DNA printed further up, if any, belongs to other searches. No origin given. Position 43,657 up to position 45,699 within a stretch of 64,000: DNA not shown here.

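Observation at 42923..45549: Minimal cohesin-dockerin pair: cohesin-like PEP-CTERM-like surface protein next to a dockerin-tagged metallophosphoesterase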

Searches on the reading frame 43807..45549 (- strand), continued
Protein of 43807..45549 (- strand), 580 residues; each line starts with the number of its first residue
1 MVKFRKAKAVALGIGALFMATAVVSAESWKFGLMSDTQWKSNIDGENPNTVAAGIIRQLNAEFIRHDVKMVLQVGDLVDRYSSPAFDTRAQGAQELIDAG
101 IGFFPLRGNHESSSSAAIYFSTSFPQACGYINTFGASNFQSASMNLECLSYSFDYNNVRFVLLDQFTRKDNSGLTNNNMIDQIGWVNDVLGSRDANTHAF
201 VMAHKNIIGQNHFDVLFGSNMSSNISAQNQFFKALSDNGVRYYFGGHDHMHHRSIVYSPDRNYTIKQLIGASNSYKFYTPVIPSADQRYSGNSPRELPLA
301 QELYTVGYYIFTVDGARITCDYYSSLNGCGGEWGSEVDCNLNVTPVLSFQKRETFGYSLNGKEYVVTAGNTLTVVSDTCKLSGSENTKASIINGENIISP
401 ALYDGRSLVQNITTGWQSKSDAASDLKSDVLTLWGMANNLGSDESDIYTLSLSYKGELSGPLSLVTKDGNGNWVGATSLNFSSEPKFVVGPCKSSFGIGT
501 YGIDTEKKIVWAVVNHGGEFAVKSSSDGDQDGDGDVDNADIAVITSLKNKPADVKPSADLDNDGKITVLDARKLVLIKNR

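Call 24: find_related_loci(query=A2, collection=genome_contigs, flank=10000)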
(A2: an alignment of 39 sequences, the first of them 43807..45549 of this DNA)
Query A2 (580 aa) in genome_contigs; peptide patterns used: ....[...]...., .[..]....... (x = any residue, [..] = any of these).
309 stretches matched a pattern; 276 encode a relative of the query (tblastn E <= 1e-3); the best 80 are kept; 80 distinct loci.
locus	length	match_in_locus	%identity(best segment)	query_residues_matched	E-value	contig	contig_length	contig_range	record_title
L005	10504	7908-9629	66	1-580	0e+0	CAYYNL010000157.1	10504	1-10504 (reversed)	MAG TPA_asm: uncultured Fibrobacter sp. isolate SRP167436_co1_179 genome assembly, contig: NODE_10600_length_10504_cov_1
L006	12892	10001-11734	65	5-580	0e+0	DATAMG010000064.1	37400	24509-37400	MAG TPA_asm: Chitinispirillaceae bacterium isolate SMAG_U6984 k141_624781, whole genome shotgun sequence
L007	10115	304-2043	65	4-580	0e+0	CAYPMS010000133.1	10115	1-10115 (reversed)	MAG TPA_asm: uncultured Fibrobacter sp. isolate SRP167436_co1_203 genome assembly, contig: NODE_11125_length_10115_cov_1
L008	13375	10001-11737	63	1-580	0e+0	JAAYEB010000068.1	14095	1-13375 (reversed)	MAG: Fibrobacter sp. isolate AS06rmzACSIP_609 80285_AS06, whole genome shotgun sequence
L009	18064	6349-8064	66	1-578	0e+0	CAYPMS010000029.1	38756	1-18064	MAG TPA_asm: uncultured Fibrobacter sp. isolate SRP167436_co1_203 genome assembly, contig: NODE_1402_length_38756_cov_22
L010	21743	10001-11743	62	1-578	0e+0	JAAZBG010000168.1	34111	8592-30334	MAG: Fibrobacter sp. isolate AS06rmzACSIP_529 465281_AS06, whole genome shotgun sequence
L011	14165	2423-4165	62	1-578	0e+0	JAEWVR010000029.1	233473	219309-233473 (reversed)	MAG: Fibrobacteres bacterium isolate OH_SDB_7 k127_40706, whole genome shotgun sequence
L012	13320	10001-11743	62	1-578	0e+0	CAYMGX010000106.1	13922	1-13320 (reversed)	MAG TPA_asm: uncultured Fibrobacter sp. isolate SRP294416_co1_262 genome assembly, contig: NODE_9302_length_13922_cov_16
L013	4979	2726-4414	58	17-580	0e+0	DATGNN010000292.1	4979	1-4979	MAG TPA_asm: Chitinispirillaceae bacterium isolate SMAG_U10344 k141_75551, whole genome shotgun sequence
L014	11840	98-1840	51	8-577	0e+0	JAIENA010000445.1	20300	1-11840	MAG: Burkholderiaceae bacterium isolate co.spades.DASTOOL.1kb_009 c_000000437224, whole genome shotgun sequence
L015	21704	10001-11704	51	20-577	0e+0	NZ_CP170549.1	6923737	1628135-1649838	Pseudoduganella sp. UC29_71 chromosome, complete genome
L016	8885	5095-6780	51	26-577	0e+0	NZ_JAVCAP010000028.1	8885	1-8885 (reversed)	Methylophilus aquaticus strain VKM B-3159 platanus_K_default_28, whole genome shotgun sequence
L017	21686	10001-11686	49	24-577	0e+0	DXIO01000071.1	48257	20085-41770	MAG TPA_asm: Candidatus Aquabacterium excrementipullorum isolate ChiHile3-4534 ChiHile3__C120573_L48257_SAMN08009804, wh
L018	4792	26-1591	52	8-522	5e-178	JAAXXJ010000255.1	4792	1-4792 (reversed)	MAG: Nitrospirae bacterium isolate W9_Combined_metabat2_096 W9_Combined_metabat2_096_NODE_13041, whole genome shotgun se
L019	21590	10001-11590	53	6-522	1e-173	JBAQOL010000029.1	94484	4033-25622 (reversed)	MAG: Ferribacterium limneticum isolate MFD03279_ilm_asm_bin11 k127_145767, whole genome shotgun sequence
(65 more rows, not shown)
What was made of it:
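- The same cassette occurs in non-cellulolytic Burkholderiales (call 24).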

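Call 29: search_solved_structures(query=A2, max_evalue=0.01)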
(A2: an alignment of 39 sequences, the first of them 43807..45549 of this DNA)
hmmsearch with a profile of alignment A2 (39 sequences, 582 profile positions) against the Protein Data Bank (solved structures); distinct sequences matched with E-value up to 0.01: 2.
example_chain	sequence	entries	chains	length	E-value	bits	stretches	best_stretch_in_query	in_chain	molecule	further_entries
2xmo_A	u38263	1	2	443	0.00023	22.9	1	65-273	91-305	LMO2642 PROTEIN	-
2nxf_A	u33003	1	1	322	0.00068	21.4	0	27-112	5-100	Putative dimetal phosphatase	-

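Call 54: predict_structure(alignment_id=A2)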
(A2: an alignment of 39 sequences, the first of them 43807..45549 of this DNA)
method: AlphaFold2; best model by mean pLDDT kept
length: 580 residues; sequences in the alignment: 39
mean_pLDDT: 90.9   pTM: 0.89
mean pLDDT of the five models: 90.9, 90.0, 88.6, 88.4, 87.7
residues with pLDDT >= 90: 435; 70-90: 106; 50-70: 26; < 50: 13
segments of 3 or more residues with pLDDT < 50: 1-3, 20-24, 46-48
pLDDT, mean of each block of 10 residues (from residue 1): 53 54 67 86 54 90 98 90 89 94 93 94 93 94 95 97 95 83 97 94 94 90 93 97 93 96 96 89 87 90 96 96 93 87 90 96 97 97 95 96 93 95 89 96 96 90 94 96 93 94 96 98 94 93 95 94 94 88
secondary structure, 60 per line:
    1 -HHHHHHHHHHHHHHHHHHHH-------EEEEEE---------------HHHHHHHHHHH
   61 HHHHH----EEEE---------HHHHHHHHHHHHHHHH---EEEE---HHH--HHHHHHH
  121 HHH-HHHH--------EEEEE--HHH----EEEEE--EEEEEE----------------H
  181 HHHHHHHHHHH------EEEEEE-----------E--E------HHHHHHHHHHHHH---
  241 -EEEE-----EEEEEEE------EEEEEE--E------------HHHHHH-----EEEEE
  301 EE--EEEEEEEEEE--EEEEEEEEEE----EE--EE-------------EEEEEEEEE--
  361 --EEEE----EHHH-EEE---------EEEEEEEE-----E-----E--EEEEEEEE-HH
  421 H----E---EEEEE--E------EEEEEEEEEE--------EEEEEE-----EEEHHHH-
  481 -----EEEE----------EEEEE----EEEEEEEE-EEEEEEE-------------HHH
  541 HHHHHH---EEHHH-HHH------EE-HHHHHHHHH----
elements in order: H2-21 E29-34 H50-65 E70-73 H83-98 E102-105 H114-123 H125-128 E137-141 E151-155 E158-163 H180-191 E198-203 H225-237 E242-245 E251-257 E264-269 H285-290 E296-302 E305-314 E317-326 E350-358 E363-366 E376-378 E388-395 E410-417 E430-434 E444-453 E462-467 E473-475 H476-479 E486-489 E500-504 E509-516 E518-524 H538-546 H568-576
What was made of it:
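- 43807..45549 (-): Gene for the secreted metallophosphoesterase with a C-terminal dockerin (580 aa). AF2 model pLDDT 90.9 (call 54).
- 45472..45549 (-): Signal peptide of the phosphoesterase (aa 1-26, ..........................|E). It forms a low-confidence N-terminal helix 2-21 in the model (call 54).
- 43978..44517 (-): All-beta domain of unknown function (aa ~345-524), ending in the conserved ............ motif. Secondary structure of the model (call 54).
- On Dockerin type I (PF00404): Helices 538-546 and 568-576 with block-mean pLDDT 88-95 (call 54).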

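Call 60: fold_search(model_id=the predicted structure, library=pdb)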
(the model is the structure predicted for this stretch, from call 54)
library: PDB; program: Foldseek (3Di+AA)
matches with E <= 10: 1031; with E <= 0.001: 98
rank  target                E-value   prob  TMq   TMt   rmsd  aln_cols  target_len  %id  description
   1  1ute_A                5.0e-11  1.00  0.34  0.60   7.1       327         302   14  PIG PURPLE ACID PHOSPHATASE COMPLEXED WITH PHOSPHATE (released 1999-10-01)
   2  2xmo_B                1.0e-10  1.00  0.36  0.50   5.3       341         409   15  The crystal structure of Lmo2642 (released 2011-02-23)
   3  1war                  1.0e-10  1.00  0.32  0.55   7.8       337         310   14  Recombinant Human Purple Acid Phosphatase expressed in Pichia Pastoris (released 2005-07-06)
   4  1qfc                  3.0e-10  1.00  0.33  0.61   7.5       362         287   14  STRUCTURE OF RAT PURPLE ACID PHOSPHATASE (released 2000-04-10)
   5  1qhw_A                5.1e-10  1.00  0.32  0.55   7.5       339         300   14  PURPLE ACID PHOSPHATASE FROM RAT BONE (released 1999-09-15)
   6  3d03_A                9.3e-10  1.00  0.35  0.67   6.1       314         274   14  1.9A structure of Glycerophoshphodiesterase (GpdQ) from Enterobacter aerogenes (released 2008-10-14)
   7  2xmo_A                1.0e-09  1.00  0.35  0.48   6.0       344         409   14  The crystal structure of Lmo2642 (released 2011-02-23)
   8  2dxl_A                1.2e-09  1.00  0.34  0.67   6.2       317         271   14  Glycerophosphodiesterase from Enterobacter aerogenes (released 2007-05-22)
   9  2zo9_B                2.1e-09  1.00  0.34  0.67   6.3       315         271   14  Malonate-bound structure of the glycerophosphodiesterase from Enterobacter aerogenes (GpdQ) and characterization of th (released 2008-10-07)
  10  3tgh                  2.1e-09  1.00  0.32  0.54  10.5       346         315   12  GAP50 the anchor in the inner membrane complex of Plasmodium (released 2012-03-07)
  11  8w6r_A                2.7e-09  1.00  0.32  0.43   7.7       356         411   12  murine SMPDL3A bound to sulfate (released 2023-12-20)
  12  5fc1_A                3.0e-09  1.00  0.34  0.45   6.2       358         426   12  Murine SMPDL3A in complex with sulfate (released 2016-01-27)
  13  8w6p_A                3.4e-09  1.00  0.32  0.43   7.5       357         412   13  Crystal structure of dimeric murine SMPDL3A (released 2023-12-20)
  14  5ebb_A                4.3e-09  1.00  0.34  0.47   7.7       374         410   12  Structure of human sphingomyelinase phosphodiesterase like 3A (SMPDL3A) with Zn2+ (released 2016-01-20)
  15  5fc7_A                4.6e-09  1.00  0.35  0.45   6.3       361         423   12  Murine SMPDL3A in complex with sulfate (tetragonal) (released 2016-01-27)
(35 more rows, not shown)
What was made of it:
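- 44560..45465 (-): Calcineurin-like dimetal phosphoesterase catalytic domain (aa ~29-330). Foldseek matches purple acid phosphatases, Lmo2642, GpdQ and SMPDL3A at E 5e-11 to 1e-9 (call 60).
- On Calcineurin-like metallophosphoesterase (PF00149): Fold matches purple acid phosphatases, GpdQ, Lmo2642 and SMPDL3A (call 60).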
